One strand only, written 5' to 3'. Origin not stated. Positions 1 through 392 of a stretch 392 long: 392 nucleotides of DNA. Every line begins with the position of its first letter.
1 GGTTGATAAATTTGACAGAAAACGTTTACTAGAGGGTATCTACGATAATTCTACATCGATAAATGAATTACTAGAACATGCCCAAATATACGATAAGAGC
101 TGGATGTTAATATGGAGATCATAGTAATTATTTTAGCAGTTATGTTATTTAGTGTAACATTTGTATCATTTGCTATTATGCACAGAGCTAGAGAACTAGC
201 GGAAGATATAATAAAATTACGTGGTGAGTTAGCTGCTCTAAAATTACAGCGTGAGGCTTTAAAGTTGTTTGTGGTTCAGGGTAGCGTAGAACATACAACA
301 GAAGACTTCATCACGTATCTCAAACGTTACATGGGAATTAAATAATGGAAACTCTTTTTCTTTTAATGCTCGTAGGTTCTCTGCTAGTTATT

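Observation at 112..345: Unassigned 77-aa protein with an N-terminal membrane anchor and a coiled-coil-like tail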

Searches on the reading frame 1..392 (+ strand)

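Call 8: search_protein_families(library=pfam, proteins=[L001:7834-8121:+, L001:8345-8527:+, L001:8530-9135:+, L001:9220-10101:+, L001:7395-7838:+], max_evalue=1)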
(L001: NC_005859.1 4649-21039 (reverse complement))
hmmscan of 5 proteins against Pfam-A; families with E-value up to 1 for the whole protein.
L001:7834-8121:+ (96 aa): 0 families

L001:8345-8527:+ (61 aa): 2 families
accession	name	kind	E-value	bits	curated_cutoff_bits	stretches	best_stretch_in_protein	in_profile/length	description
PF10457.14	MENTAL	-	0.16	12.1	22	1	4-45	6-47/176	Cholesterol-capturing domain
PF09716.15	ETRAMP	-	0.18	12.2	29.1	1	10-57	3-47/81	Malarial early transcribed membrane protein (ETRAMP)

L001:8530-9135:+ (202 aa): 1 family
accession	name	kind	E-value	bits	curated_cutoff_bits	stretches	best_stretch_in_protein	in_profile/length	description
PF05341.16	PIF6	-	0.12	13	27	0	151-196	37-80/105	Per os infectivity factor 6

L001:9220-10101:+ (294 aa): 0 families

L001:7395-7838:+ (148 aa): 1 family
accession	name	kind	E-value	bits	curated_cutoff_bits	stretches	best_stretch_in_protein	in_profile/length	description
PF14951.11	DUF4503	-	0.27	10.1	27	1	90-111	24-45/392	Domain of unknown function (DUF4503)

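Call 9: search_protein_families(library=phrogs, proteins=[L001:7834-8121:+, L001:8345-8527:+, L001:8530-9135:+, L001:9220-10101:+, L001:7395-7838:+], max_evalue=0.01)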
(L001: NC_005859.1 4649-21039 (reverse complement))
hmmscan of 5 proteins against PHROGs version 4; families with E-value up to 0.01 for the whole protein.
L001:7834-8121:+ (96 aa): 1 family
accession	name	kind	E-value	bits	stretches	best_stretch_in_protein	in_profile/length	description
phrog_9887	-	unknown function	3.3e-58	194.9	1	1-96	1-96/96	-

L001:8345-8527:+ (61 aa): 1 family
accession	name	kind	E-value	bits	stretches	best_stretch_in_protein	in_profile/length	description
phrog_5799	-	unknown function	4.4e-36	123.9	1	1-61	1-61/61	-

L001:8530-9135:+ (202 aa): 1 family
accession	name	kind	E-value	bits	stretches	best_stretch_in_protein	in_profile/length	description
phrog_5271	-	unknown function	4.2e-112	373.8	1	3-202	1-203/203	-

L001:9220-10101:+ (294 aa): 1 family
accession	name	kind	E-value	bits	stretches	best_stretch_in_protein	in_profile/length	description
phrog_8583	-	unknown function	2.1e-159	530.8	1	1-294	1-294/297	-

L001:7395-7838:+ (148 aa): 3 families
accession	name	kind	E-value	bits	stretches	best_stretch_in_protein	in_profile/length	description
phrog_4605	-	unknown function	1.9e-86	288.5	1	1-147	4-150/151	-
phrog_681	-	DNA, RNA and nucleotide metabolism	8.7e-09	35.5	1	47-106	369-432/576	endonuclease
phrog_559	-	DNA, RNA and nucleotide metabolism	2.6e-05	24.2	1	46-106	125-188/607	HNH endonuclease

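Call 35: find_homologous_proteins(query=L001:8345-8527:+, max_evalue=0.01)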
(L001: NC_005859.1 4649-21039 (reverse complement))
Query L001:8345-8527:+ (61 aa): 132 proteins with E <= 0.01 among 132 candidates; the best 120 are listed.
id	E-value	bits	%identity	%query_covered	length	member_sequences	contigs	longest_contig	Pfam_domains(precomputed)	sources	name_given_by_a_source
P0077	3.7e-28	113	100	100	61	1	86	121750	-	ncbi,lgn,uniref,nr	ncbi:hypothetical protein T5p019 [Escherichia phage T5]|uniref:Uncharacterized protein n=2 Tax=Esche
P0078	1.3e-27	111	98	100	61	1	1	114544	-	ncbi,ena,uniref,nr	ncbi:hypothetical protein BF23_00022 [Escherichia phage Bf23]|uniref:Uncharacterized protein n=1 Tax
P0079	1.8e-27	111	97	100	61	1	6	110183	-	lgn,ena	-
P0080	4.6e-27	110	98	100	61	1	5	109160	-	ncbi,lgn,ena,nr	ncbi:hypothetical protein AAK37_15335 [Salmonella enterica subsp. enterica serovar Typhimurium]|nr:h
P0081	1.4e-26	108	95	100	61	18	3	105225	-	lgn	-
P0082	1.6e-26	108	97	100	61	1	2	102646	-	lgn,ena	-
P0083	3.7e-26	107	93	100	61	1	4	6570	-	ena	-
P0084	3.9e-26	107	93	100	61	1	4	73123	-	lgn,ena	-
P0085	4.8e-26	106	92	100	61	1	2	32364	-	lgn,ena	-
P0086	5.2e-26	106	93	100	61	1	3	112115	-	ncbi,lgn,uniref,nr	ncbi:putative membrane protein [Escherichia phage vB_EcoS_ESCO30]|uniref:Membrane protein n=1 Tax=Es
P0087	6.0e-26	106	95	100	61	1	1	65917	-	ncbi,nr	ncbi:MAG: hypothetical protein [Enterobacteria phage RP5]|nr:MAG: hypothetical protein [Enterobacter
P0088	7.3e-26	106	92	100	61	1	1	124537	-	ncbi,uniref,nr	ncbi:hypothetical protein VAH1_00200 [Escherichia phage vB_EcoS_VAH1]|uniref:Uncharacterized protein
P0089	8.4e-26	106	93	100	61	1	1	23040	-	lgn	-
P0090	1.0e-25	105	90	100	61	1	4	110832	-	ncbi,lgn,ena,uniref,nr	ncbi:hypothetical protein [Salmonella phage vB_SenS_S124]|uniref:Uncharacterized protein n=1 Tax=Sal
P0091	1.2e-25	105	90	100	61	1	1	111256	-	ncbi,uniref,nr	ncbi:hypothetical protein [Salmonella phage JN-S202001]|uniref:Uncharacterized protein n=1 Tax=Salmo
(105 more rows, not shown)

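Call 53: search_protein_families(library=padloc, proteins=[L001:7834-8121:+, L001:8345-8527:+, L001:8530-9135:+, L001:9220-10101:+], max_evalue=1)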
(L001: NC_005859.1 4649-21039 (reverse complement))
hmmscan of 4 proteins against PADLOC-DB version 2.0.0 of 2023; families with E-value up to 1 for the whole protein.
L001:7834-8121:+ (96 aa): 0 families

L001:8345-8527:+ (61 aa): 0 families

L001:8530-9135:+ (202 aa): 0 families

L001:9220-10101:+ (294 aa): 0 families

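Call 54: search_protein_families(library=ncbifam, proteins=[L001:7834-8121:+, L001:8345-8527:+, L001:8530-9135:+, L001:9220-10101:+], max_evalue=1)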
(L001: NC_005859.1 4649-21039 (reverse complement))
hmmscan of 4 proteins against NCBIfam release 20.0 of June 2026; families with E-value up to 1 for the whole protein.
L001:7834-8121:+ (96 aa): 0 families

L001:8345-8527:+ (61 aa): 0 families

L001:8530-9135:+ (202 aa): 0 families

L001:9220-10101:+ (294 aa): 0 families

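Call 58: find_homologous_proteins(query=L001:8530-9135:+, max_evalue=0.001)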
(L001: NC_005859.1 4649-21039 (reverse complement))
Query L001:8530-9135:+ (202 aa): 268 proteins with E <= 0.001 among 352 candidates; the best 120 are listed.
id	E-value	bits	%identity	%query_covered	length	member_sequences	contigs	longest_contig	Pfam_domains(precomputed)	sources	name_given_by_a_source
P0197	1.4e-128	444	96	100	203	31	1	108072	-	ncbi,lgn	ncbi:hypothetical protein CPL00220_CDS0156 [Escherichia phage Baret]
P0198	4.2e-117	407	87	99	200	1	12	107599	-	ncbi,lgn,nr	ncbi:hypothetical protein SPLA5b_PHROGS00171 [Salmonella phage SPLA5b]|nr:hypothetical protein SPLA5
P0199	1.1e-116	405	87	100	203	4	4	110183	-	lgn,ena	-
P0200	2.1e-116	404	87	99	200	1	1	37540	-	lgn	-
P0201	3.0e-116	404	87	99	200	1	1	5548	-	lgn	-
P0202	8.8e-116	402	86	99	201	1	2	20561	-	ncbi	-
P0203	2.8e-115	401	87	99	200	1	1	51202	-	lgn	-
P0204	1.6e-114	398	85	99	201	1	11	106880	-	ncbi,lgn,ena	ncbi:hypothetical protein ACR3GG_000166 [Shigella sonnei]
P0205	1.1e-113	396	84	99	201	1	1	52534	-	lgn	-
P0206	7.4e-113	393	84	100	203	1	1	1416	-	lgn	-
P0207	1.6e-111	388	86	100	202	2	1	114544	-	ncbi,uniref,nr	ncbi:hypothetical protein BF23_00021 [Escherichia phage Bf23]|uniref:Uncharacterized protein n=1 Tax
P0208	4.5e-111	387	82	99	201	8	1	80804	-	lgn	-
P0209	5.3e-111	387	83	99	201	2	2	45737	-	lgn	-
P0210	5.1e-110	384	82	100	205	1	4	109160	-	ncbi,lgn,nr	ncbi:hypothetical protein AAK37_15340 [Salmonella enterica subsp. enterica serovar Typhimurium]|nr:h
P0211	6.0e-110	383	85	99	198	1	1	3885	-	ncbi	-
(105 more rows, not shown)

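Call 68: predict_structure(alignment_id=A5)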
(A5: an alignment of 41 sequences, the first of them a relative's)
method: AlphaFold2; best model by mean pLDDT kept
length: 203 residues; sequences in the alignment: 41
mean_pLDDT: 41.1   pTM: 0.31
mean pLDDT of the five models: 41.1, 39.7, 39.6, 37.9, 36.2
residues with pLDDT >= 90: 0; 70-90: 0; 50-70: 53; < 50: 150
segments of 3 or more residues with pLDDT < 50: 1-19, 61-67, 84-203
pLDDT, mean of each block of 10 residues (from residue 1): 29 39 57 55 58 61 48 57 48 33 35 32 31 33 36 37 34 28 35 37 36
secondary structure, 60 per line:
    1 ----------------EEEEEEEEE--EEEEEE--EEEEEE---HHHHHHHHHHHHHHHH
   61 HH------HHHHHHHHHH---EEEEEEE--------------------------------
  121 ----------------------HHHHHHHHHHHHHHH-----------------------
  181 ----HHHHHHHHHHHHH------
elements in order: E17-25 E28-33 E36-41 H45-62 H69-78 E82-88 H143-157 H185-197

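Call 77: search_dna_similar(query=L001:8345-8527:+, collection=phages, mode=protein, max_evalue=0.01, max_rows=5, rows=spread)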
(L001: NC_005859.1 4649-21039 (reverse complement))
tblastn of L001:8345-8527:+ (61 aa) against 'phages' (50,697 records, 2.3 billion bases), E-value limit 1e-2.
Records with a match: 432; places in all: 435; records where one place covers at least 80% of the query: 0.
Best place of each record, by identity: >=99% 4; 95-99% 101; 90-95% 86; 80-90% 61; 60-80% 180.
By first word of the organism name: Salmonella 268; Escherichia 128; Phage 12; Bacteriophage 10; Shigella 4; Citrobacter 3; Klebsiella 3; Listeria 1; Escherchia 1; Obesumbacterium 1; and 1 more.
By host as written in the record: - 57; Escherichia coli 42; Salmonella enterica subsp. enterica serovar Enteritidis PT1 39; Salmonella sp. 24; Salmonella enterica 23; Salmonella enterica subsp. enterica serovar Enteritidis 21; Salmonella enterica subsp. enterica 19; Salmonella enterica subsp. enterica serovar Typhimurium 17; and 89 more.
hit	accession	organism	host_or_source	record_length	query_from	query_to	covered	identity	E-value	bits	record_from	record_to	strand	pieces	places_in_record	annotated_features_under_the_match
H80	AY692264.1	Escherichia phage T5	-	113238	35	61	44%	100.0%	3e-9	56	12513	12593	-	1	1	hypothetical protein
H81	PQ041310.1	Salmonella phage SESL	Salmonella enterica subsp. enterica ...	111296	35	61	44%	92.6%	2e-8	54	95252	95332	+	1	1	hypothetical protein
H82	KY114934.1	Salmonella phage SP01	Salmonella enterica subsp. enterica ...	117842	35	61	44%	81.5%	3e-6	47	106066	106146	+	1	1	none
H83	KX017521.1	Salmonella phage 118970_sal2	Salmonella enterica subsp. Enteritidis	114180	36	61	43%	76.9%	3e-5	45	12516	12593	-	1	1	hypothetical protein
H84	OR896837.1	Escherichia phage vB_Eco_mar004NP2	Escherichia coli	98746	35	52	30%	94.4%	6e-3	38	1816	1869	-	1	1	hypothetical protein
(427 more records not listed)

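Call 78: search_dna_similar(query=L001:8530-9135:+, collection=phages, mode=protein, max_evalue=0.01, max_rows=8, rows=spread)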
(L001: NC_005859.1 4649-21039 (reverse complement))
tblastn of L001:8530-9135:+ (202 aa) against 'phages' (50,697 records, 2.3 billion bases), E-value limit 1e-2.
Records with a match: 440; places in all: 445; records where one place covers at least 80% of the query: 295.
Best place of each record, by identity: >=99% 4; 95-99% 1; 90-95% 4; 80-90% 35; 60-80% 386; <60% 10.
By first word of the organism name: Salmonella 272; Escherichia 130; Phage 12; Bacteriophage 10; Shigella 4; Citrobacter 3; Klebsiella 3; Yersinia 2; Listeria 1; Escherchia 1; and 2 more.
By host as written in the record: - 57; Escherichia coli 42; Salmonella enterica subsp. enterica serovar Enteritidis PT1 39; Salmonella sp. 24; Salmonella enterica 23; Salmonella enterica subsp. enterica serovar Enteritidis 21; Salmonella enterica subsp. enterica 19; Salmonella enterica subsp. enterica serovar Typhimurium 17; and 91 more.
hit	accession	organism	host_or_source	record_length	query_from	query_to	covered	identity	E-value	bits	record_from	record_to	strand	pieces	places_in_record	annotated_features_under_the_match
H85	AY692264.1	Escherichia phage T5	-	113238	1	202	100%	100.0%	1e-135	424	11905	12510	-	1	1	hypothetical protein (x2)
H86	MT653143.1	Salmonella phage 3sent1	Salmonella enterica subsp. enterica ...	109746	1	201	100%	78.6%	5e-105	336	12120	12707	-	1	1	hypothetical protein (x2)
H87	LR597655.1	Escherichia phage T5_ev219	-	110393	3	201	99%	74.3%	9e-99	318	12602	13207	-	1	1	Phage protein | hypothetical protein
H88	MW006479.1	Salmonella phage GEC_vB_N5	Salmonella enterica Enteritidis SeE.3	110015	3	202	99%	71.4%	9e-95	306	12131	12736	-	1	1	hypothetical protein (x2)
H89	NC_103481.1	Salmonella phage vB STyj5-1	Salmonella enterica subsp. enterica ...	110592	3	197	97%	64.3%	2e-82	271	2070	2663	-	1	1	hypothetical protein (x2)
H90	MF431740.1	Bacteriophage T5-like cott162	cow milk cottage cheese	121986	3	137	67%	73.0%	4e-66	224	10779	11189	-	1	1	hypothetical protein (x2)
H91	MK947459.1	Salmonella phage vB_SenS_SB13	Salmonella enterica subsp. enterica ...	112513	3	137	67%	70.8%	9e-65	221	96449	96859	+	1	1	hypothetical protein (x2)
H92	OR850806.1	Salmonella phage S.Inf 5-2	Salmonella enterica subsp. enterica ...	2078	115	201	43%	64.8%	3e-31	124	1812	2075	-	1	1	record has no annotation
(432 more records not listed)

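Call 79: search_dna_similar(query=L001:43-696:+, collection=phages, mode=protein, max_evalue=0.00001, max_rows=12, rows=spread)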
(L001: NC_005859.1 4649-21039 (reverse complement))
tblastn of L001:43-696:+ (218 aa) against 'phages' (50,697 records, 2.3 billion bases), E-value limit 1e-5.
Records with a match: 1981; places in all: 1985; records where one place covers at least 80% of the query: 1874.
Best place of each record, by identity: >=99% 6; 95-99% 147; 90-95% 283; 80-90% 2; 60-80% 89; <60% 1454.
By first word of the organism name: Escherichia 738; Klebsiella 356; Salmonella 298; Shigella 87; Acinetobacter 69; Vibrio 57; Enterobacter 54; Aeromonas 50; Enterobacteria 48; Yersinia 35; and 32 more.
By host as written in the record: Escherichia coli 304; - 206; Klebsiella pneumoniae 114; Salmonella enterica subsp. enterica serovar Enteritidis PT1 39; Vibrio harveyi BAA-1116 36; Escherichia coli O157:H7 33; Escherichia coli K-12 32; Salmonella sp. 28; and 457 more.
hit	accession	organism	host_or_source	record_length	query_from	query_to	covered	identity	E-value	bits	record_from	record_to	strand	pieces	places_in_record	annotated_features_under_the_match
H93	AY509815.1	Escherichia phage T5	-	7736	1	218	100%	99.5%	2e-143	447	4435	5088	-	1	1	early C-region fragment | orf11c: putative holin | orf11c: putative holin alternate transcript | lys: endolysin | promoter | and 1 other names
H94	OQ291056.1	Salmonella phage Kenya-K33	Salmonella enterica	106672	1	218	100%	95.0%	6e-137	428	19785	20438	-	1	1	record has no annotation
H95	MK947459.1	Salmonella phage vB_SenS_SB13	Salmonella enterica subsp. enterica ...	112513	1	218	100%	92.2%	3e-135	424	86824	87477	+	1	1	holin | endolysin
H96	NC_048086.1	Proteus phage Stubb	Proteus mirabilis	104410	1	218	100%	43.6%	7e-57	199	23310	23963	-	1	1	holin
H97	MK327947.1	Escherichia phage vB_EcoM_G5211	Escherichia coli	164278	21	216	90%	31.7%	6e-24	104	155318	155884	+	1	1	putative holin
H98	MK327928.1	Escherichia phage vB_EcoM_G2133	Escherichia coli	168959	7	217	97%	29.1%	2e-14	77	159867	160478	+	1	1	putative holin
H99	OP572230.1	Escherichia phage vB_EcoM-UFV05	Escherichia coli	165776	7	217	97%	28.6%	6e-14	76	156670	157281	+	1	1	holin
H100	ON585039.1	Enterobacter phage Entb_43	Enterobacter cloacae 30345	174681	7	217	97%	27.2%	1e-14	77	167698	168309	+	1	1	holin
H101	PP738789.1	Klebsiella phage vB_KpnM_Fraggle_ER53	Klebsiella pneumoniae MH258 (clinical ...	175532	5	216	97%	26.6%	5e-18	87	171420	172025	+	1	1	holin | hypothetical protein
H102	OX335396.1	Klebsiella phage mtp5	Sewage and Seine river water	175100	25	217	89%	26.9%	4e-16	82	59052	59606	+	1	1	record has no annotation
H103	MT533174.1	Escherichia phage CJ20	Escherichia coli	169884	7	217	97%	22.5%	1e-13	75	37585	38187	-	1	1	holin lysis mediator | hypothetical protein (x2)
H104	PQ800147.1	Klebsiella phage Kpn_R1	Klebsiella pneumoniae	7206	177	218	19%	50.0%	6e-6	52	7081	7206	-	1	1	record has no annotation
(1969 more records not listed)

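Call 80: get_annotated_region(hit=H83, flank=1200)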
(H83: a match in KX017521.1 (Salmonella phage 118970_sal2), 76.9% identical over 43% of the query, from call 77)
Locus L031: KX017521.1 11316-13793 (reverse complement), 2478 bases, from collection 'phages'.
description: Salmonella phage 118970_sal2, complete genome.
organism: Salmonella phage 118970_sal2 (NCBI taxid 1813782)
taxonomy: Viruses; Duplodnaviria; Heunggongvirae; Uroviricota; Caudoviricetes; Demerecviridae; Markadamsvirinae; Epseptimavirus; Epseptimavirus 118970sal2
host: Salmonella enterica subsp. Enteritidis; source: water buffalo feces; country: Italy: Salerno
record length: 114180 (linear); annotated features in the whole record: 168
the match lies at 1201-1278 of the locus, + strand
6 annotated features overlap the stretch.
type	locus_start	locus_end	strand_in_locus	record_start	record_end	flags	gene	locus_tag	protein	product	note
CDS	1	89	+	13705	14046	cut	-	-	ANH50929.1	capsid and scaffold protein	-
CDS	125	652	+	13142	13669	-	-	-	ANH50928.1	hypothetical protein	ORF20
CDS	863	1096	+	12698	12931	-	-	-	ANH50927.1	hypothetical protein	ORF19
CDS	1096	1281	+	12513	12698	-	-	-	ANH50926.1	hypothetical protein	ORF18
CDS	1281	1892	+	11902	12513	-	-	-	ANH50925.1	hypothetical protein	ORF17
CDS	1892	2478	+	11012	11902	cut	-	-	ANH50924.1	hypothetical protein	ORF16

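Call 81: get_annotated_region(hit=H82, flank=1200)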
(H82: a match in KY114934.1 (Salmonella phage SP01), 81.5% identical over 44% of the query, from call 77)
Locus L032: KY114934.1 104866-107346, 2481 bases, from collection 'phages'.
description: Salmonella phage SP01, complete genome.
organism: Salmonella phage SP01 (NCBI taxid 1920294)
taxonomy: Viruses; Duplodnaviria; Heunggongvirae; Uroviricota; Caudoviricetes; Demerecviridae; Markadamsvirinae; Tequintavirus; Tequintavirus SP01
host: Salmonella enterica subsp. enterica serovar Enteritidis; source: water samples; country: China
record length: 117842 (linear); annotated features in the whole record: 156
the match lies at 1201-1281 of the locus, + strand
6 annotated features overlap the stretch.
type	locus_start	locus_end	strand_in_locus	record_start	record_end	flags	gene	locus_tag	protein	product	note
CDS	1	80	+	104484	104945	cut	-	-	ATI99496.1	hypothetical protein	-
CDS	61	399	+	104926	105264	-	-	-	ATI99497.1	capsid and scaffold protein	-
CDS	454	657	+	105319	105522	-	-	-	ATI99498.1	hypothetical protein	-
CDS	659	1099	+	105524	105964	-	-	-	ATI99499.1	hypothetical protein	-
CDS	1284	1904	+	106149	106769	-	-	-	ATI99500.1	hypothetical protein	-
CDS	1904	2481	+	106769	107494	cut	-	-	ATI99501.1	hypothetical protein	-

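Call 83: search_dna_similar(query=L001:7834-8121:+, collection=phages, mode=protein, max_evalue=0.01, max_rows=6, rows=spread)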
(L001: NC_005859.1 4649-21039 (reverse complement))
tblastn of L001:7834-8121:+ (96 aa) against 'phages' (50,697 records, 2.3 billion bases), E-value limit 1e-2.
Records with a match: 355; places in all: 358; records where one place covers at least 80% of the query: 355.
Best place of each record, by identity: 95-99% 27; 90-95% 44; 80-90% 3; 60-80% 88; <60% 193.
By first word of the organism name: Salmonella 218; Escherichia 102; Phage 11; Bacteriophage 10; Shigella 4; Citrobacter 3; Klebsiella 3; Yersinia 2; Listeria 1; Escherchia 1.
By host as written in the record: - 48; Salmonella enterica subsp. enterica serovar Enteritidis PT1 37; Escherichia coli 32; Salmonella enterica 20; Salmonella sp. 18; Escherichia coli K-12 16; Salmonella enterica subsp. enterica serovar Typhimurium 15; Salmonella enterica subsp. enterica 13; and 74 more.
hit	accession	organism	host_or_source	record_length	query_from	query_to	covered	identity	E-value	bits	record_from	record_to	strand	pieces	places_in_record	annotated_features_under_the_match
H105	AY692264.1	Escherichia phage T5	-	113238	1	96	100%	99.0%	1e-57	195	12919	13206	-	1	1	hypothetical protein (x2)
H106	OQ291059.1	Salmonella phage Kenya-K42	Salmonella enterica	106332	1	96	100%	88.5%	7e-52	179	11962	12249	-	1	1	record has no annotation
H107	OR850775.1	Salmonella phage S.Inf 5-2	Salmonella enterica subsp. enterica ...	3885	1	96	100%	72.9%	7e-43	153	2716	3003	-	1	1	record has no annotation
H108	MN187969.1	Salmonella phage OSY-STA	Salmonella enterica subsp. enterica ...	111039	4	96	97%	54.8%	2e-29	115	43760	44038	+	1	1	hypothetical protein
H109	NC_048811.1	Salmonella phage 1-29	Salmonella enterica subsp. enterica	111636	4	96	97%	52.7%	4e-28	110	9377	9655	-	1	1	hypothetical protein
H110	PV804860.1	Salmonella phage MET_P1-88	Salmonella enterica subsp. enterica ...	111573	10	94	89%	40.0%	3e-17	81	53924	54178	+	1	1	hypothetical protein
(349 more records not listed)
